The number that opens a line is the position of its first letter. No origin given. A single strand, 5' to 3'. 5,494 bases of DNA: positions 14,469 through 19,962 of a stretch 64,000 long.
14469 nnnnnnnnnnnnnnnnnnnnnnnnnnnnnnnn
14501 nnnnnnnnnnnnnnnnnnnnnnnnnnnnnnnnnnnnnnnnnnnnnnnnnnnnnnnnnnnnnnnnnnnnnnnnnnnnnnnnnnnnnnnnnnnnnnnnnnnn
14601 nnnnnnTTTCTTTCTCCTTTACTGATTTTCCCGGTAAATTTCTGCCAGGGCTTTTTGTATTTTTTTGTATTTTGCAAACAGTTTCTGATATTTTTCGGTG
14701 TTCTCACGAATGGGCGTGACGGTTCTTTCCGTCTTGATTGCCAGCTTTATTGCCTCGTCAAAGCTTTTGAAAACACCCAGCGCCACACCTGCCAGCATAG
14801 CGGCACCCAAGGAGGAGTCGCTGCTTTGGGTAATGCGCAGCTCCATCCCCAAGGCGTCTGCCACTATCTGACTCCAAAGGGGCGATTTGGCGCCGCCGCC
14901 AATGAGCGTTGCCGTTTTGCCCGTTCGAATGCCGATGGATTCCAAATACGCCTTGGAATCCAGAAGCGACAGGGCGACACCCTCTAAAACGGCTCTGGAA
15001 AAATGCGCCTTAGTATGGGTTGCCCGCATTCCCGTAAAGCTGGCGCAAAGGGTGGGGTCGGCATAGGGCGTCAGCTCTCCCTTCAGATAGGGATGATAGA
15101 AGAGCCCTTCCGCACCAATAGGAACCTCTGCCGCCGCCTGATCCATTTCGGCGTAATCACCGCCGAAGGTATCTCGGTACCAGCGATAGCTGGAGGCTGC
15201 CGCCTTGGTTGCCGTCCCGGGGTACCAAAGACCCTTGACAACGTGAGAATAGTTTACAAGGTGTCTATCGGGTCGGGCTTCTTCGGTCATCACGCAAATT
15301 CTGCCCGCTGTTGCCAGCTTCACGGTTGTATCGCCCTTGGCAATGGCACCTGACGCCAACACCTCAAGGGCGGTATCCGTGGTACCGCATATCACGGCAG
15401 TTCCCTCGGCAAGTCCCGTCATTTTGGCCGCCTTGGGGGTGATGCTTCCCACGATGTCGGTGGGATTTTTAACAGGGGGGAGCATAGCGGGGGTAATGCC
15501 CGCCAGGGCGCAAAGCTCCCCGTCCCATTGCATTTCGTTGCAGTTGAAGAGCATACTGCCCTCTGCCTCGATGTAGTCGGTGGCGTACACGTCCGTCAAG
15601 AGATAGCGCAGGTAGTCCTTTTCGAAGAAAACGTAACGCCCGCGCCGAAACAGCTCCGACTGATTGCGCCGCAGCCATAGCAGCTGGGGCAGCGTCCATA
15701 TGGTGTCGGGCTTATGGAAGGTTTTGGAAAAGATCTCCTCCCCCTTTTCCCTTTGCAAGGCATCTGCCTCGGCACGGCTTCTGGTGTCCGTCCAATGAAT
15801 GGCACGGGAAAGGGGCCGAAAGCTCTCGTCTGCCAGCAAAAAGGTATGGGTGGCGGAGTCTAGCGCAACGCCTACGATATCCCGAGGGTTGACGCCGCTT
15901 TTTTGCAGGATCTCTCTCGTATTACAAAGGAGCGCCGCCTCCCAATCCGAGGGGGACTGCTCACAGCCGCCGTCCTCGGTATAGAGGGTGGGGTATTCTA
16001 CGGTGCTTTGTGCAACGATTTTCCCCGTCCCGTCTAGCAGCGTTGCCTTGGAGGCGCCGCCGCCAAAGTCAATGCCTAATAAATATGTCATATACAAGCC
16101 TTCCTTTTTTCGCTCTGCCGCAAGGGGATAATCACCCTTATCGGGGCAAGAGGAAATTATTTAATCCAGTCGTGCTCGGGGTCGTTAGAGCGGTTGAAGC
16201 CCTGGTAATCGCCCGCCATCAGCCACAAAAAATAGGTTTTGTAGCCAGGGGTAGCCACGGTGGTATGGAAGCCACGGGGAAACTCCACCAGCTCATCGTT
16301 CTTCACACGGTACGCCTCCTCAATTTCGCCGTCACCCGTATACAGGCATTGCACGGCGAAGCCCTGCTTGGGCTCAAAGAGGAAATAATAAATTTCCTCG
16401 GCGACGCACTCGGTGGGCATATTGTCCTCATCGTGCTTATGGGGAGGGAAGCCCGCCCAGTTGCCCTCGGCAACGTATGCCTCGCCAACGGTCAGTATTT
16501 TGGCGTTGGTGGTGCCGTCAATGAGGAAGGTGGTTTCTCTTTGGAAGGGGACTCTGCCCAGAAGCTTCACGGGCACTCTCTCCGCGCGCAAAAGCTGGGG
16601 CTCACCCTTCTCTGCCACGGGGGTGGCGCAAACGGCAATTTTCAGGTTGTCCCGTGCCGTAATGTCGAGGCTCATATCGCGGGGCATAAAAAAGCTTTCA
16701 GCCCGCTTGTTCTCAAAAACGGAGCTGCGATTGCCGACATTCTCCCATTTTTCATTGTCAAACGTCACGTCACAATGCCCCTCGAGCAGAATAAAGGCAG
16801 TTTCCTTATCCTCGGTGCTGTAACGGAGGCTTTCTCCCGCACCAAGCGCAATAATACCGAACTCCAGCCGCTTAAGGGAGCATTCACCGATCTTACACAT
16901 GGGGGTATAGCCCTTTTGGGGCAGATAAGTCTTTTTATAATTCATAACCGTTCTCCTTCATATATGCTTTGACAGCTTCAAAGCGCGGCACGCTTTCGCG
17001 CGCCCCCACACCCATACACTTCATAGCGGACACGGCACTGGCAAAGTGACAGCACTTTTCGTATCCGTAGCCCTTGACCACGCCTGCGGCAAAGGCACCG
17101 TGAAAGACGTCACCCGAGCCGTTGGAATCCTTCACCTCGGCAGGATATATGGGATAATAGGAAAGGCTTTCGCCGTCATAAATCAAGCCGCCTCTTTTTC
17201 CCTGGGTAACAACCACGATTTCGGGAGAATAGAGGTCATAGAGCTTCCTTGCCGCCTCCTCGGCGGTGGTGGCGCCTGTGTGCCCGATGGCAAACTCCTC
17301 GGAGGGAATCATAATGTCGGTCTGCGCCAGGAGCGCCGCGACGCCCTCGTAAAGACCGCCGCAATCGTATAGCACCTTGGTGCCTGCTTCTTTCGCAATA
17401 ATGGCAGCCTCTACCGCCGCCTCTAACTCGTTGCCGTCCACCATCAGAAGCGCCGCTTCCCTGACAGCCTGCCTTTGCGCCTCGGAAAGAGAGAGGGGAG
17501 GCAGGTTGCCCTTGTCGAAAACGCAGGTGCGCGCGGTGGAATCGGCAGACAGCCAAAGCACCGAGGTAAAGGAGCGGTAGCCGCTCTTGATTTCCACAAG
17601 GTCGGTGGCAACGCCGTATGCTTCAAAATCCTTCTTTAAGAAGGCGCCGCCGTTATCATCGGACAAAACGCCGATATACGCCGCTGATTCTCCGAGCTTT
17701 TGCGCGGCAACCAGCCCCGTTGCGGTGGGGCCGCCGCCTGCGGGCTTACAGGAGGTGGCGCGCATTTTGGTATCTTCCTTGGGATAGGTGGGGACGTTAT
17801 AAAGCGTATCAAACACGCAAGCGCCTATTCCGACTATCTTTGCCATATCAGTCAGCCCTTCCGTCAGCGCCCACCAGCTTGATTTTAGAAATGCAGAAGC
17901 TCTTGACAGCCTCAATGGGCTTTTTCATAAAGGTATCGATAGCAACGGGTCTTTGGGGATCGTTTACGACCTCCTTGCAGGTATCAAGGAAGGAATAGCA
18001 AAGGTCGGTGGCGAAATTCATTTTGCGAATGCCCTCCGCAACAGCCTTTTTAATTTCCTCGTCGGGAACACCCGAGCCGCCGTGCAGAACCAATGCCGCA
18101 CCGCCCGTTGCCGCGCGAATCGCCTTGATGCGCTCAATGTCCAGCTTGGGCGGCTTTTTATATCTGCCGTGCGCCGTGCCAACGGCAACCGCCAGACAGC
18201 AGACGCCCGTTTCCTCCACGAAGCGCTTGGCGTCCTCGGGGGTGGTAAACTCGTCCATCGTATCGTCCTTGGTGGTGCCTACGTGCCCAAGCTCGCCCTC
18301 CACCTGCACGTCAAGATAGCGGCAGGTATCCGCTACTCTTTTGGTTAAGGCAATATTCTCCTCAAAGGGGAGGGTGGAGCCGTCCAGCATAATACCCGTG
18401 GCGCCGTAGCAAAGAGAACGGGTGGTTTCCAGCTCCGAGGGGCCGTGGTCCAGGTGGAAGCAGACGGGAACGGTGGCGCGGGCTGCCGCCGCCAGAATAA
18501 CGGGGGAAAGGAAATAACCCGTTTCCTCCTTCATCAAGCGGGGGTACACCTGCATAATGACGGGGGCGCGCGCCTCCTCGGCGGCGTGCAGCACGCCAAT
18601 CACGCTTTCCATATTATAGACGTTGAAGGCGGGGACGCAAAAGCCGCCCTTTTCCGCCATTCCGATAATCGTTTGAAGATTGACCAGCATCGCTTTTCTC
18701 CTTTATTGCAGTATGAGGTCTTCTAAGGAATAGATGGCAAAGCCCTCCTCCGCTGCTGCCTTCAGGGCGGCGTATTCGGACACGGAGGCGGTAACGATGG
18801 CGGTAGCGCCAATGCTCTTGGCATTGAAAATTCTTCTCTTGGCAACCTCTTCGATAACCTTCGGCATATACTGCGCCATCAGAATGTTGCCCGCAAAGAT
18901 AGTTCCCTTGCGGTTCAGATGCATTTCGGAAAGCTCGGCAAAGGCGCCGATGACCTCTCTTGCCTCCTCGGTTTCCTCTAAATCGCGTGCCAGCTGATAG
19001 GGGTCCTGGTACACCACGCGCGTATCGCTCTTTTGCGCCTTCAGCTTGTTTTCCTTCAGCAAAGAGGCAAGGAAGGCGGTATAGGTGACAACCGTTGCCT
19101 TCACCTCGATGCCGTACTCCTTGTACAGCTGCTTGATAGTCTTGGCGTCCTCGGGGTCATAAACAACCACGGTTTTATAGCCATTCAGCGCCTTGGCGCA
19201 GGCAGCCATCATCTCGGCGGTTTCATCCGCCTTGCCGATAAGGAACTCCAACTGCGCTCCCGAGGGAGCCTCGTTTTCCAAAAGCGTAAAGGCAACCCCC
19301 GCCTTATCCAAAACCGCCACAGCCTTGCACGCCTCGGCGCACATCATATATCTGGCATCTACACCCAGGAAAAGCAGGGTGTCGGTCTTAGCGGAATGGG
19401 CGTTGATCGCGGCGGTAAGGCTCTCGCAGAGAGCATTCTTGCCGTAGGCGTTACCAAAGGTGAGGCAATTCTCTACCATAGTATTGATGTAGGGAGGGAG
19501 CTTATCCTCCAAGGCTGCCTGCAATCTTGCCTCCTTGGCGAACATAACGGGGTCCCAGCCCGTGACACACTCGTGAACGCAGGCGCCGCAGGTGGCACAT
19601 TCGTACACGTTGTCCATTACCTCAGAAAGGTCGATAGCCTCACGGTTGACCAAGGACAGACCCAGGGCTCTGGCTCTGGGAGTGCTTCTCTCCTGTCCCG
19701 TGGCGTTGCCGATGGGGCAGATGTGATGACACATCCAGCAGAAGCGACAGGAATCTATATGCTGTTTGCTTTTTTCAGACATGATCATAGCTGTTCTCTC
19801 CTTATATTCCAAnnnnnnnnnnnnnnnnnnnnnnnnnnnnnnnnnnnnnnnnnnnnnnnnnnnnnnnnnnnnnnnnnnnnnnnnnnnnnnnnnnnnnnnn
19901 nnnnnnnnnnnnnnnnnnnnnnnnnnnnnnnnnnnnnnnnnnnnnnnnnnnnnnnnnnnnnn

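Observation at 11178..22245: Amino-sugar catabolic operon that also encodes a lactate/glycolate-dehydrogenase-like FAD + Fe-S + Etf redox module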

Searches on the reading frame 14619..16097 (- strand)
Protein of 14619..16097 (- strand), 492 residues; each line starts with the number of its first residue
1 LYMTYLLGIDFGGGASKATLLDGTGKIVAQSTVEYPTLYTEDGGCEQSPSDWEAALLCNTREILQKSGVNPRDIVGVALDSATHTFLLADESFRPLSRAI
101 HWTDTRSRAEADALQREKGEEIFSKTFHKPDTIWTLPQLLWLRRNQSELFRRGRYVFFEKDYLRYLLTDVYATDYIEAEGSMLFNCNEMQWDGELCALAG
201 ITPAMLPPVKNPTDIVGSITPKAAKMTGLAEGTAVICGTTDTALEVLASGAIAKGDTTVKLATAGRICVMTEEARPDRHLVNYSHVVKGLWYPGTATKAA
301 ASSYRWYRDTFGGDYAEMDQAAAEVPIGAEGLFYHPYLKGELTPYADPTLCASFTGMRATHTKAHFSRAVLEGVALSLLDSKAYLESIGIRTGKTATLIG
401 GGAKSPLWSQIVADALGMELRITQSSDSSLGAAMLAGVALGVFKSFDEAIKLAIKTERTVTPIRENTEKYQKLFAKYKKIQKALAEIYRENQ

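Call 3: search_protein_families(library=pfam, proteins=[window:14619-16097:-])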
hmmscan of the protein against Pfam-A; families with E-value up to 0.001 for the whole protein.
window:14619-16097:- (492 aa): 2 families
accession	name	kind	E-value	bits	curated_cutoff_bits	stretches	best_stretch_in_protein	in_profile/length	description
PF00370.27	FGGY_N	-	1.1e-53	182.8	28.8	1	5-246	1-243/245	FGGY family of carbohydrate kinases, N-terminal domain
PF02782.22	FGGY_C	-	9.5e-26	91.2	27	1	269-439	11-197/198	FGGY family of carbohydrate kinases, C-terminal domain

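Call 4: search_protein_families(library=ncbifam, proteins=[window:14619-16097:-])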
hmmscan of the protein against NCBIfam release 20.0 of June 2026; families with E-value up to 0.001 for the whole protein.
window:14619-16097:- (492 aa): 12 families
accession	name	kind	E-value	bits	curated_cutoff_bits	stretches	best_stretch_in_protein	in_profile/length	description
TIGR01312.1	XylB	equivalog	2.7e-110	369.2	380.25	1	7-480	1-479/481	xylulokinase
TIGR01314.1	gntK_FGGY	equivalog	1.9e-76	257.7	648.55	1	5-489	1-498/505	gluconokinase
NF008187.0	PRK10939.1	equivalog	2.2e-57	194.9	528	1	2-483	2-502/521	autoinducer-2 kinase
NF011601.0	PRK15027.1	equivalog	8.2e-55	186.1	912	1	7-484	3-479/484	xylulokinase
TIGR01311.1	glycerol_kin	equivalog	1.9e-42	145.3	590.35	1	5-483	2-489/496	glycerol kinase GlpK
NF000756.0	PRK00047.1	subfamily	4.8e-41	140.6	498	1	4-483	5-493/502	glycerol kinase GlpK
NF003154.0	PRK04123.1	equivalog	4.9e-39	134.5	428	1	3-484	3-537/554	ribulokinase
TIGR02628.1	fuculo_kin_coli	equivalog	1.9e-34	119.4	470.9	1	10-462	7-464/465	L-fuculokinase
TIGR01315.1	5C_CHO_kinase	subfamily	7.6e-30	104.1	408.7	2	320-481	369-534/541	FGGY family pentulose kinase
TIGR01234.1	L-ribulokinase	equivalog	1.9e-28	99.6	583.25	1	5-483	2-529/536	ribulokinase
TIGR02627.1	rhamnulo_kin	equivalog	1.3e-21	76.7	527.95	2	65-252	59-242/454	rhamnulokinase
NF007925.0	PRK10640.1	equivalog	4.6e-18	64.9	639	1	61-251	61-247/489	rhamnulokinase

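Call 20: search_solved_structures(query=window:14619-16097:-, max_evalue=1e-30)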
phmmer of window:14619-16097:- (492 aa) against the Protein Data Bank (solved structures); distinct sequences matched with E-value up to 1e-30: 19.
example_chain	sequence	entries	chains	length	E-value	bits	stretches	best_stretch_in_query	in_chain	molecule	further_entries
5vm1_A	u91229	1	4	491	1.7e-52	182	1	6-484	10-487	Xylulokinase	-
2itm_A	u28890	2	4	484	1.7e-51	178.7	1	7-480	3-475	Xylulose kinase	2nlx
3ifr_A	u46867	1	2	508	7.9e-51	176.5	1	6-485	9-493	Carbohydrate kinase, FGGY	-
3gbt_A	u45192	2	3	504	2.1e-47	165.1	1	2-488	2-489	Gluconate kinase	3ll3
3hz6_A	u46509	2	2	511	8.2e-42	146.7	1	5-451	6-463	Xylulokinase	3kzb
5ya0_A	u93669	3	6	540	8.2e-40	140.1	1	5-480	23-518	Autoinducer-2 kinase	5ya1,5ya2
3h3n_X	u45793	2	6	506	7.8e-36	127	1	4-475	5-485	Glycerol kinase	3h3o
3flc_O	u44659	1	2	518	8.5e-36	126.9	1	4-475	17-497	Glycerol kinase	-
3d7e_O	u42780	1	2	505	1e-35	126.6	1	4-475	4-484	Glycerol kinase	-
3h45_X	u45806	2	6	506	1.1e-35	126.6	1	4-475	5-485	Glycerol kinase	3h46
1r59_O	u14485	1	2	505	1.8e-35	125.8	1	4-475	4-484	Glycerol kinase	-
2dpn_A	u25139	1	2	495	2.2e-35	125.5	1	3-459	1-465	Glycerol kinase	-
1xup_O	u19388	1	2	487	6.4e-35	124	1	5-462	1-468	Glycerol kinase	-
6k78_B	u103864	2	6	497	1.6e-34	122.7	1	5-480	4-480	Glycerol kinase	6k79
6k78_A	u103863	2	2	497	1.6e-34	122.7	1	5-480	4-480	Glycerol kinase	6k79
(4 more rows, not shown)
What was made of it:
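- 14619..16091 (-): FGGY kinase, XylB-like. Xylulokinase structures are the best PDB hits (calls 3, 4 and 20).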

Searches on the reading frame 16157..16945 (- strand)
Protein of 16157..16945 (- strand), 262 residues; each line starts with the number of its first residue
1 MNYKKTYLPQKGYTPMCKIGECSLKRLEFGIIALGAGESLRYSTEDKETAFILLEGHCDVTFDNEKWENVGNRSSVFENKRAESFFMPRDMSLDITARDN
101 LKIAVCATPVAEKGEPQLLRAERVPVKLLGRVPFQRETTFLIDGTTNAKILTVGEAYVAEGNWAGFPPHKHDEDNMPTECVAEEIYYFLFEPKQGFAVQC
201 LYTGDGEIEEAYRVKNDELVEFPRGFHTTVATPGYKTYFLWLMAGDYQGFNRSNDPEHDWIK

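Call 3: search_protein_families(library=pfam, proteins=[window:16157-16945:-])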
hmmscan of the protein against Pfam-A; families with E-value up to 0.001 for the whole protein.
window:16157-16945:- (262 aa): 1 family
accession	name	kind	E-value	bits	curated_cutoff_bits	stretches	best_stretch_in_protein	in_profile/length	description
PF04962.18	KduI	-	3.6e-69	233.4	23.9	1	16-261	15-262/262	KduI/IolB family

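Call 4: search_protein_families(library=ncbifam, proteins=[window:16157-16945:-])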
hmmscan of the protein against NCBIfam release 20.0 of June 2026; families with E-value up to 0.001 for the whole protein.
window:16157-16945:- (262 aa): 2 families
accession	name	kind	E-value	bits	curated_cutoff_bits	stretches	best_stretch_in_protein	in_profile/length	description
TIGR04378.1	myo_inos_iolB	equivalog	2.3e-65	220.6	205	1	24-262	10-247/247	5-deoxy-glucuronate isomerase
NF002091.1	PRK00924.1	equivalog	0.00023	20.7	250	1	139-251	164-266/277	5-dehydro-4-deoxy-D-glucuronate isomerase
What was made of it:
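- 16157..16945 (-): IolB-type (KduI/IolB cupin) aldose-ketose isomerase. TIGR04378 IolB equivalog, 220.6 against 205 (calls 3 and 4).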

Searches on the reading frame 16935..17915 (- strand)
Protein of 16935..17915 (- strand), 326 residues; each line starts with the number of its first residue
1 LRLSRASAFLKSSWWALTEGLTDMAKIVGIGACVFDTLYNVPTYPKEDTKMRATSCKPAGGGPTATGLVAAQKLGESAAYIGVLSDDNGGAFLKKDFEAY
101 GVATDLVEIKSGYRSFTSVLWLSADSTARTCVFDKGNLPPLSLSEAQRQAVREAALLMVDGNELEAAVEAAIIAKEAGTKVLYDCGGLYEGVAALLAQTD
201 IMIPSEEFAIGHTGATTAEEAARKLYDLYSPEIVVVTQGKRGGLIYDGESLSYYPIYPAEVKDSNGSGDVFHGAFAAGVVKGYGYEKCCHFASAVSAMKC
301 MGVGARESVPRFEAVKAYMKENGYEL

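Call 3: search_protein_families(library=pfam, proteins=[window:16935-17915:-])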
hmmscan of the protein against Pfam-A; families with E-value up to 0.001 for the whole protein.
window:16935-17915:- (326 aa): 1 family
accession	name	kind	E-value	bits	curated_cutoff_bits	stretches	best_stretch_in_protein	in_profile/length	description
PF00294.29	PfkB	-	2.3e-41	142.5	25.8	1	24-310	1-300/302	pfkB family carbohydrate kinase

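Call 4: search_protein_families(library=ncbifam, proteins=[window:16935-17915:-])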
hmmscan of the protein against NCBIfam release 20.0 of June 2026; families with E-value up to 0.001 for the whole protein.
window:16935-17915:- (326 aa): 18 families
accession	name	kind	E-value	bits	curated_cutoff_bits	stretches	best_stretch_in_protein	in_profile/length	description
TIGR02152.1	D_ribokin_bact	equivalog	3.7e-32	111.8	299.65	1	27-316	1-297/298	ribokinase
TIGR04382.1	myo_inos_iolC_N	equivalog_domain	1.9e-28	99.7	300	1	61-319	34-309/309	5-dehydro-2-deoxygluconokinase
NF008353.0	PRK11142.1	equivalog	1.7e-26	93.5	341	1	24-321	2-305/307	ribokinase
NF053626.1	RibKinHalex1628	equivalog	1.2e-24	87.3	330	1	24-320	1-292/293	ATP-dependent ribose-1-phosphate kinase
NF041332.1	KDG_KDGal_kin_Halo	equivalog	9.5e-19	68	440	1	57-304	29-296/320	bifunctional 2-dehydro-3-deoxygluconokinase/2-dehydro-3-deoxygalactonokinase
NF007321.0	PRK09813.1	equivalog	2.2e-16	60.1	247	1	62-298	25-253/261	fructoselysine 6-kinase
NF040938.1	KDG_KDGal_kin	equivalog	4.9e-16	58.7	400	1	192-321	176-305/305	bifunctional 2-dehydro-3-deoxygluconokinase/2-dehydro-3-deoxygalactonokinase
NF041134.1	R1P_kin_Thcocales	equivalog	3.7e-14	52.8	500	1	27-325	3-288/291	ADP-dependent ribose-1-phosphate kinase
NF006957.1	PRK09434.1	equivalog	4.7e-14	52.6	450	2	190-299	171-280/302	fructokinase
NF049991.1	TagKinase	equivalog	1e-13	50.8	420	1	69-322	49-318/321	tagatose kinase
TIGR03168.1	1-PFK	subfamily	1.6e-13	50.3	216.4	1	45-306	21-288/305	hexose kinase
TIGR02198.1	rfaE_dom_I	equivalog_domain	5.5e-11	42.1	345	1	71-305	57-302/315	D-glycero-beta-D-manno-heptose-7-phosphate kinase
TIGR03828.1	pfkB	equivalog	7e-10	38.4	292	1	217-317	200-297/305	1-phosphofructokinase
NF008454.0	PRK11316.1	equivalog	3.9e-07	29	521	1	69-305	58-300/475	bifunctional D-glycero-beta-D-manno-heptose-7-phosphate kinase/D-glycero-beta-D-manno-heptose 1-phosphate adenylyltransferase HldE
NF047869.1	myo_kin_aldol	exception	9e-07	27.6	600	1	192-301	199-313/586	bifunctional 5-dehydro-2-deoxygluconokinase/5-dehydro-2-deoxyphosphogluconate aldolase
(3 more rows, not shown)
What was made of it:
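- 16935..17846 (-): PfkB-family kinase, ribokinase/IolC-like. Hexose-phosphate kinase subfamily only 50 bits (call 4).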

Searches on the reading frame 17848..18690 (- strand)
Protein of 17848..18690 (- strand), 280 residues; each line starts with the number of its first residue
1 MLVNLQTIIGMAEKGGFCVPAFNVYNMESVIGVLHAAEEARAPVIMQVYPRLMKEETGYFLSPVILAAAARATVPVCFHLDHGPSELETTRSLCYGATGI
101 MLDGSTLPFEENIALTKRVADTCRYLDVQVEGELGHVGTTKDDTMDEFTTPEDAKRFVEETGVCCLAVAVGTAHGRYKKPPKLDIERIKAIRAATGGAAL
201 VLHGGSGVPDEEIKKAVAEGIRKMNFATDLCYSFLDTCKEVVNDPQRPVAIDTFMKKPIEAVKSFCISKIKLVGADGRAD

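Call 3: search_protein_families(library=pfam, proteins=[window:17848-18690:-])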
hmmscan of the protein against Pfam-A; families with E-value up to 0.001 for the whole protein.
window:17848-18690:- (280 aa): 1 family
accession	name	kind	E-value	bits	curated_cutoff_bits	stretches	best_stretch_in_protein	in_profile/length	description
PF01116.26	F_bP_aldolase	-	1.6e-84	284.1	25.5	1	3-278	1-277/277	Fructose-bisphosphate aldolase class-II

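Call 4: search_protein_families(library=ncbifam, proteins=[window:17848-18690:-])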
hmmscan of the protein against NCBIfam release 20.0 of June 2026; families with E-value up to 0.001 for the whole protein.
window:17848-18690:- (280 aa): 20 families
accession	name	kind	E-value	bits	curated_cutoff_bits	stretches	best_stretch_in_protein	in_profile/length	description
NF009497.0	PRK12857.1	equivalog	1.1e-73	247.9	423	1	1-279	2-284/284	class II fructose-1,6-bisphosphate aldolase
TIGR00167.1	cbbA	subfamily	3.5e-71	239.9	215.6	1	1-278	2-289/290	ketose-bisphosphate aldolase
TIGR01859.1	fruc_bis_ald_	equivalog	2.9e-70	237.2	343.05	1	2-279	1-282/282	class II fructose-1,6-bisphosphate aldolase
NF006626.0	PRK09195.1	subfamily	4.5e-70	236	384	1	2-279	3-284/284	tagatose-bisphosphate aldolase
NF009374.0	PRK12737.1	subfamily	8e-70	235.1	383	1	2-278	3-283/284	tagatose-bisphosphate aldolase subunit GatY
NF006042.0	PRK08185.1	subfamily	1.5e-66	224.7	405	1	1-279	1-284/287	hypothetical protein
TIGR01858.1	tag_bisphos_ald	equivalog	1.9e-64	217.5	443.55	1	6-279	5-282/282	tagatose bisphosphate family class II aldolase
NF005288.0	PRK06806.1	equivalog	1.2e-62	211.7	396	1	2-246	3-249/281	class II fructose-bisphosphate aldolase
NF005943.0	PRK07998.1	equivalog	2.5e-59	201.1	364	1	2-275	3-277/283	class II aldolase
NF005284.0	PRK06801.1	equivalog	2.8e-56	191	406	1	2-246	3-252/286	ketose 1,6-bisphosphate aldolase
NF009375.0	PRK12738.1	equivalog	2.3e-53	181.2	542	1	9-276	10-281/286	tagatose-bisphosphate aldolase subunit KbaY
NF005823.0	PRK07709.1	equivalog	7.9e-52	176.8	545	1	2-279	3-285/285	class II fructose-bisphosphate aldolase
NF006376.0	PRK08610.1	equivalog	2.5e-48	165.3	527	1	2-279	3-285/286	class II fructose-bisphosphate aldolase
NF005481.0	PRK07084.1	equivalog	3.1e-43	148.2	511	1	2-220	12-243/324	class II fructose-bisphosphate aldolase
NF005590.0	PRK07315.1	equivalog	5e-43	147.5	443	1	4-250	5-255/293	class II fructose-bisphosphate aldolase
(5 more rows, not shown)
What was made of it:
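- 17848..18690 (-): class II ketose-(bis)phosphate aldolase (IolJ/GatY/Fba-like). No specific equivalog cut-off reached (calls 3 and 4).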

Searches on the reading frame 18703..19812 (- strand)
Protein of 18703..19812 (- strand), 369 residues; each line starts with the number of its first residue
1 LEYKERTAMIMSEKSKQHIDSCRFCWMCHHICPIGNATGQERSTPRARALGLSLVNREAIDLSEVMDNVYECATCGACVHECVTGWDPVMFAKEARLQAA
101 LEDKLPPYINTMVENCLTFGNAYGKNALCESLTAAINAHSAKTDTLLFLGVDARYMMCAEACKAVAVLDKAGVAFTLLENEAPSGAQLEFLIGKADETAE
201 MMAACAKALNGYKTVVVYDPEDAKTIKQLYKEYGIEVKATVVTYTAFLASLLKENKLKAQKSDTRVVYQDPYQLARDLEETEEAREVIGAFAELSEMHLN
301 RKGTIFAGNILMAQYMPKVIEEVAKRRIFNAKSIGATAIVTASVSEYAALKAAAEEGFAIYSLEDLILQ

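Call 3: search_protein_families(library=pfam, proteins=[window:18703-19812:-])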
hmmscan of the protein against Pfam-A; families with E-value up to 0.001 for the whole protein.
window:18703-19812:- (369 aa): 5 families
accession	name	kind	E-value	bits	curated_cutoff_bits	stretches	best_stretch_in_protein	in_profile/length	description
PF13183.11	Fer4_8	-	2.6e-07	31.5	27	1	19-84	2-66/68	4Fe-4S dicluster domain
PF13534.11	Fer4_17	-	0.00012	23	22.2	1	21-85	1-59/61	4Fe-4S dicluster domain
PF12838.12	Fer4_7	-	0.00018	22.3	27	1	22-85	2-51/52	4Fe-4S dicluster domain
PF13187.11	Fer4_9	-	0.00027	21.3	27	0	22-85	2-50/52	4Fe-4S dicluster domain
PF00148.24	Oxidored_nitro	-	0.00035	20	28.6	1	193-281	254-341/399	Nitrogenase component 1 type Oxidoreductase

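Call 4: search_protein_families(library=ncbifam, proteins=[window:18703-19812:-])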
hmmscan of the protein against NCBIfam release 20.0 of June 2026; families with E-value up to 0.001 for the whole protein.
window:18703-19812:- (369 aa): 8 families
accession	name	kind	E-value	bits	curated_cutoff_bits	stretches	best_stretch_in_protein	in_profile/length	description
NF004898.0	PRK06259.1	equivalog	6.4e-15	54.7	385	1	14-341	128-454/488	fumarate reductase (CoM/CoB) subunit TfrB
NF045670.1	quin_L_LdhH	equivalog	7e-11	41.1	800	1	138-342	462-677/706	L-lactate dehydrogenase (quinone) large subunit LdhH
NF008369.0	PRK11168.1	equivalog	1.6e-08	33.9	278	1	12-289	50-319/401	anaerobic glycerol-3-phosphate dehydrogenase subunit C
NF045796.1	DsrK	equivalog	9.5e-06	24.5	400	1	62-292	110-350/453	sulfate reduction electron transfer complex DsrMKJOP subunit DsrK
NF045724.1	ferredox_TmcB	equivalog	0.0001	21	735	0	239-303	287-353/430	electron transfer complex ferredoxin TmcB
NF008434.0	PRK11274.1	equivalog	0.00017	20.6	333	1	12-85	15-88/409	glycolate oxidase subunit GlcF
TIGR03290.1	CoB_CoM_SS_C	equivalog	0.00032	20.7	160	1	20-130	2-106/144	CoB--CoM heterodisulfide reductase subunit C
TIGR04105.1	FeFe_hydrog_B1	subfamily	0.00033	19.4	450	1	10-82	130-200/462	monomeric [FeFe] hydrogenase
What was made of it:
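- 18703..19788 (-): Fe-S protein: N-terminal 2x[4Fe-4S] motifs and a C-terminal domain without CCG cysteines. Weak TfrB/GlpC/LdhH similarity, far below cut-offs (calls 3 and 4).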

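Call 38: search_solved_structures(query=window:18703-19812:-, max_evalue=0.1)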
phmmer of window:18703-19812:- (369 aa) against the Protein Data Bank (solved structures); distinct sequences matched with E-value up to 0.1: 4.
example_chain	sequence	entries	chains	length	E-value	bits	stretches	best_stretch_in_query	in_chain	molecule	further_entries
9ojn_A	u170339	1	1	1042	3e-07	33.1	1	67-301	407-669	Iron-sulfur-binding reductase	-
8rja_F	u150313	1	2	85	0.00021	23.8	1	11-85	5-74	NAD(P)H-quinone oxidoreductase subunit I, chloroplastic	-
9sfi_E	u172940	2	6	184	0.0033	19.8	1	10-111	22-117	H(2)/formate:CoB-CoM heterodisulfide,ferredoxin reductase subunit C2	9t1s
5odc_C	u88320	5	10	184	0.019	17.3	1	18-133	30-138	Heterodisulfide reductase, subunit C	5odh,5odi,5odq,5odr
